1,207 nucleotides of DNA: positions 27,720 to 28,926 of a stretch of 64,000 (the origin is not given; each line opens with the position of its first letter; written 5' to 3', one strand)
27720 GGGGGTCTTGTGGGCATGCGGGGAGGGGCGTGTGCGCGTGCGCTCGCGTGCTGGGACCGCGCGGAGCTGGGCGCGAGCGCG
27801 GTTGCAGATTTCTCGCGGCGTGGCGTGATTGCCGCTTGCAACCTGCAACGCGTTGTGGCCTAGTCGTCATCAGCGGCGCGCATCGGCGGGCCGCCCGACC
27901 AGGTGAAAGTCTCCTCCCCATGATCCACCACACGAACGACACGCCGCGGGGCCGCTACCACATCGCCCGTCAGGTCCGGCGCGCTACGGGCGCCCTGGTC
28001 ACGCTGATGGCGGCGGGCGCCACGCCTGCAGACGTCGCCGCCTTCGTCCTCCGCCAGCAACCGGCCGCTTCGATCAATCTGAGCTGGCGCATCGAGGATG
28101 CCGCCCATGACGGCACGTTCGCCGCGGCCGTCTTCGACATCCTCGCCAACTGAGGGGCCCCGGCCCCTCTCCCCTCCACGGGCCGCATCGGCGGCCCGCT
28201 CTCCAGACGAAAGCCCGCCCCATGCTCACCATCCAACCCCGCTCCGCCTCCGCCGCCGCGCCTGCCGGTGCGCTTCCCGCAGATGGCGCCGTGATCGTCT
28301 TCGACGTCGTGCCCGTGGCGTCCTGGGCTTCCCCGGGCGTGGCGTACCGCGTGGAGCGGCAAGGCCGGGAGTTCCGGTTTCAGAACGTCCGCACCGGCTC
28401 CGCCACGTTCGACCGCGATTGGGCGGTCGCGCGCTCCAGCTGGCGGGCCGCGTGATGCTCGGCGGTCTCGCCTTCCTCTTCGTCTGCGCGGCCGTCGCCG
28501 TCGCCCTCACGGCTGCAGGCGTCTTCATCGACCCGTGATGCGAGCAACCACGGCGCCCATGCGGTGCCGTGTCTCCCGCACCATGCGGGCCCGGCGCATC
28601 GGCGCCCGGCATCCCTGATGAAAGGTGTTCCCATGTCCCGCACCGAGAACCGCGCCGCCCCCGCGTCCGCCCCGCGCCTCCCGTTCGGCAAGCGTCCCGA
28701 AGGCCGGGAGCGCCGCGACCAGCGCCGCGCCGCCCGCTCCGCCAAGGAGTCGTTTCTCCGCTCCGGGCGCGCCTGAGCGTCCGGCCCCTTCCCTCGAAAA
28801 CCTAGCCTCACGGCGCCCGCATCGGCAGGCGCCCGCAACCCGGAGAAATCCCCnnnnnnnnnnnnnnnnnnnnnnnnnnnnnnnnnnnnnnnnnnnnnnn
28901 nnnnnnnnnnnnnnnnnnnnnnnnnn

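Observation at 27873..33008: Six copies of a GC-ATYG-GC hairpin at a fixed distance upstream of start codons in the early accessory operon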

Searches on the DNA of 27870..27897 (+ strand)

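Call 40: build_rna_model(alignment_id=A5, structure=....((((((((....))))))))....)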
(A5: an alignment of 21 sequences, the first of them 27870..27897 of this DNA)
Model R1 built from alignment A5 (21 sequences, 28 columns); structure: as given.
model positions 28; base pairs 8; branch points 0; effective number of sequences 21; information 0.959 bits per position. Calibrated on 0.2 Mb of random sequence (short: E-values are rough).
structure used (alignment columns):
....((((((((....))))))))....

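Call 41: search_with_rna_model(model_id=R1, sources=[window, L001, L003, L004, L007, L009, L010], max_evalue=10)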
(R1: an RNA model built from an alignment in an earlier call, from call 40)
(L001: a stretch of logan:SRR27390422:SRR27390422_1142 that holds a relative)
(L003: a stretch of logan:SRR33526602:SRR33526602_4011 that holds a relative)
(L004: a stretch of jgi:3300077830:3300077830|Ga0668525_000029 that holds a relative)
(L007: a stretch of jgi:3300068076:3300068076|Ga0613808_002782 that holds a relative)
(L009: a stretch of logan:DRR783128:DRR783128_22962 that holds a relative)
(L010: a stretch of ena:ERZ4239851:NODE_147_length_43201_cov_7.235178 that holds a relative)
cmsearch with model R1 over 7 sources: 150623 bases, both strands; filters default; matches with E-value up to 10: 55.
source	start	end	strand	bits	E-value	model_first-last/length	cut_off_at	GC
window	29824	29851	+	36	2.4e-05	1-28/28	no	0.89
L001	7953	7980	+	35.8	2.7e-05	1-28/28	no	0.82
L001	5895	5922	+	35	4.1e-05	1-28/28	no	0.82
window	28175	28202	+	34.4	5.8e-05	1-28/28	no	0.79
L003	5871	5898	+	34.3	5.9e-05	1-28/28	no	0.86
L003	7955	7982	+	33.2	0.00011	1-28/28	no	0.82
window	27870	27897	+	32.9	0.00013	1-28/28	no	0.86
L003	10358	10385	+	31.2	0.00031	1-28/28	no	0.82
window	28809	28836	+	30.7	0.0004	1-28/28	no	0.86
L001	12021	12048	+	30.3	0.0005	1-28/28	no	0.64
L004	11088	11115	+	30.1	0.00055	1-28/28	no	0.82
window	32986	33013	+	29.9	0.00063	1-28/28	no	0.68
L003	11036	11063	+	29.5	0.00076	1-28/28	no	0.64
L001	6766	6793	+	29.5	0.00077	1-28/28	no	0.86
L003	6944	6971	+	28.7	0.0012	1-28/28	no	0.82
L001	10407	10434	+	28.1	0.0016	1-28/28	no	0.89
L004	9847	9874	+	26.5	0.0037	1-28/28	no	0.54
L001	11608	11635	+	26.2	0.0043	1-28/28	no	0.71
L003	6731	6758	+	25.9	0.0051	1-28/28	no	0.93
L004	4502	4529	+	24.2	0.013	1-28/28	no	0.61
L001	3137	3164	-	17.9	0.35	1-28/28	no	0.75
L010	2485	2512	+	16.9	0.61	1-28/28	no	0.79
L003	4151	4179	+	16.4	0.77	1-28/28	no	0.83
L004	5553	5580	+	15.9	1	1-28/28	no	0.79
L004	9102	9130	+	15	1.6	1-28/28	no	0.69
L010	2610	2647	+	14.9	1.7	1-28/28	no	0.76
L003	7141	7167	-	14.2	2.5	1-28/28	no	0.85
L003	3107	3134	+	14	2.8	1-28/28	no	0.71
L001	12551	12597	-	13.9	3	1-28/28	no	0.79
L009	13097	13125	-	13.8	3.1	1-28/28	no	0.69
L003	7809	7836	-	13.7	3.2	1-28/28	no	0.79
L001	10348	10375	+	13.7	3.3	1-28/28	no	0.89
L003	11338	11364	-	13.5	3.7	1-28/28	no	0.78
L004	7238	7278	-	12.8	5.3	1-28/28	no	0.78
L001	12997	13023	-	12.7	5.5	1-28/28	no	0.78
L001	4883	4912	-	12.5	6.2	1-28/28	no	0.77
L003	7925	7944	+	11.8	9.2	1-28/28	no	0.8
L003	10102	10115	-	11.7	9.4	8-21/28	no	0.86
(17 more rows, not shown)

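Call 71: search_with_rna_model(model_id=R1, sources=[window, L001, L003, L004, L143, L144, L142, L007, L009, L010, L014], max_evalue=0.1, make_alignment=true)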
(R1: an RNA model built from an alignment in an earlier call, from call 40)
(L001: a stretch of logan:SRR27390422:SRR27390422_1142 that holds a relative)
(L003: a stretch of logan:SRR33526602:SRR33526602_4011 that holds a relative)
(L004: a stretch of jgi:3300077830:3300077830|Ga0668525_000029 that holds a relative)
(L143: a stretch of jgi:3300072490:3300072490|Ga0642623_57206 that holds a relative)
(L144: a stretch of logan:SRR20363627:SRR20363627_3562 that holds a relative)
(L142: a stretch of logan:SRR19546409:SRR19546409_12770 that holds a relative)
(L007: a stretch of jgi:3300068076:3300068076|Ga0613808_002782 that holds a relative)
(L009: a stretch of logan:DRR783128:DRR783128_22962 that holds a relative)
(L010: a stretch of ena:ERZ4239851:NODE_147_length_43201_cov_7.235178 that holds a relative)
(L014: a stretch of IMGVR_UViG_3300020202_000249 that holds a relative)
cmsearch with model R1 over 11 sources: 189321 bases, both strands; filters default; matches with E-value up to 0.1: 23.
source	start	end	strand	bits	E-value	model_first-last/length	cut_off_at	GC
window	29824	29851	+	36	3.1e-05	1-28/28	no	0.89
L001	7953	7980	+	35.8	3.3e-05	1-28/28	no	0.82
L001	5895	5922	+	35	5.1e-05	1-28/28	no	0.82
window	28175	28202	+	34.4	7.3e-05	1-28/28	no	0.79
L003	5871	5898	+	34.3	7.4e-05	1-28/28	no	0.86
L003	7955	7982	+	33.2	0.00014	1-28/28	no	0.82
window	27870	27897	+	32.9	0.00016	1-28/28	no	0.86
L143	3943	3970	+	32.8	0.00017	1-28/28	no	0.86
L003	10358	10385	+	31.2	0.00039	1-28/28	no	0.82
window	28809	28836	+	30.7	0.0005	1-28/28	no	0.86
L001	12021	12048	+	30.3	0.00063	1-28/28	no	0.64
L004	11088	11115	+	30.1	0.00069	1-28/28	no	0.82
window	32986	33013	+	29.9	0.00079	1-28/28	no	0.68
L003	11036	11063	+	29.5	0.00095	1-28/28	no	0.64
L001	6766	6793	+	29.5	0.00096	1-28/28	no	0.86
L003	6944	6971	+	28.7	0.0015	1-28/28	no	0.82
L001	10407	10434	+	28.1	0.002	1-28/28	no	0.89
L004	9847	9874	+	26.5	0.0047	1-28/28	no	0.54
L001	11608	11635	+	26.2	0.0054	1-28/28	no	0.71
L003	6731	6758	+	25.9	0.0064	1-28/28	no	0.93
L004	4502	4529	+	24.2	0.016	1-28/28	no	0.61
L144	6475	6502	+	23.3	0.025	1-28/28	no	0.71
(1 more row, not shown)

Alignment A7: 23 matches aligned to the model, 28 columns, each read 5' to 3' on its own strand. Consensus structure (alignment columns), stored with it:
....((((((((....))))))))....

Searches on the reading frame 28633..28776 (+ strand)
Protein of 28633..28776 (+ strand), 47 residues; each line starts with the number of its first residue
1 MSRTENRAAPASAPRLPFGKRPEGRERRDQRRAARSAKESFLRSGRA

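Call 11: search_protein_families(library=pfam, proteins=[window:28633-28776:+], max_evalue=0.01)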
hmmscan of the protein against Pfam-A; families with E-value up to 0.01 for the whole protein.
window:28633-28776:+ (47 aa): 0 families

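Call 12: search_protein_families(library=phrogs, proteins=[window:28633-28776:+], max_evalue=0.001)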
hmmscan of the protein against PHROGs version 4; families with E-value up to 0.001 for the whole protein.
window:28633-28776:+ (47 aa): 0 families

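Call 33: search_protein_families(library=pfam, alignment_id=A3, max_evalue=5)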
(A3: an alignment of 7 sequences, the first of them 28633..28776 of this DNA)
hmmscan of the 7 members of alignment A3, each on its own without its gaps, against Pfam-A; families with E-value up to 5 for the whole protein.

A. member 1, window:28633-28776:+ (47 aa): 0 families

B. families by the number of members that match (of 7 scanned): 0 families

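Call 34: search_solved_structures(query=A3, max_evalue=5)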
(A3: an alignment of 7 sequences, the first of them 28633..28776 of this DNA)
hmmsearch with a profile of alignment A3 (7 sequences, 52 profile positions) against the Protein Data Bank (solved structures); distinct sequences matched with E-value up to 5: 5.
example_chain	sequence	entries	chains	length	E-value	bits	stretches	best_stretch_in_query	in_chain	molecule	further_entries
7ase_B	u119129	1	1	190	0.041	17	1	16-40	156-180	Putative 40S ribosomal protein S9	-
5opt_b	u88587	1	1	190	0.041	17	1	16-40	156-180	40S ribosomal protein S9, putative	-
4v8m_A6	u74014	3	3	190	0.28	14.3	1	16-40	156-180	40S RIBOSOMAL PROTEIN S9, PUTATIVE | Probable 40S ribosomal protein S9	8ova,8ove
5oql_r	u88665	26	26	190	2.5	11.2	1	18-40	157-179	40S ribosomal protein s9-like protein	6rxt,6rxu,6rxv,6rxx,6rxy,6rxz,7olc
7r81_K2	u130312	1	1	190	3.7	10.7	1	20-41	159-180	40S ribosomal protein S9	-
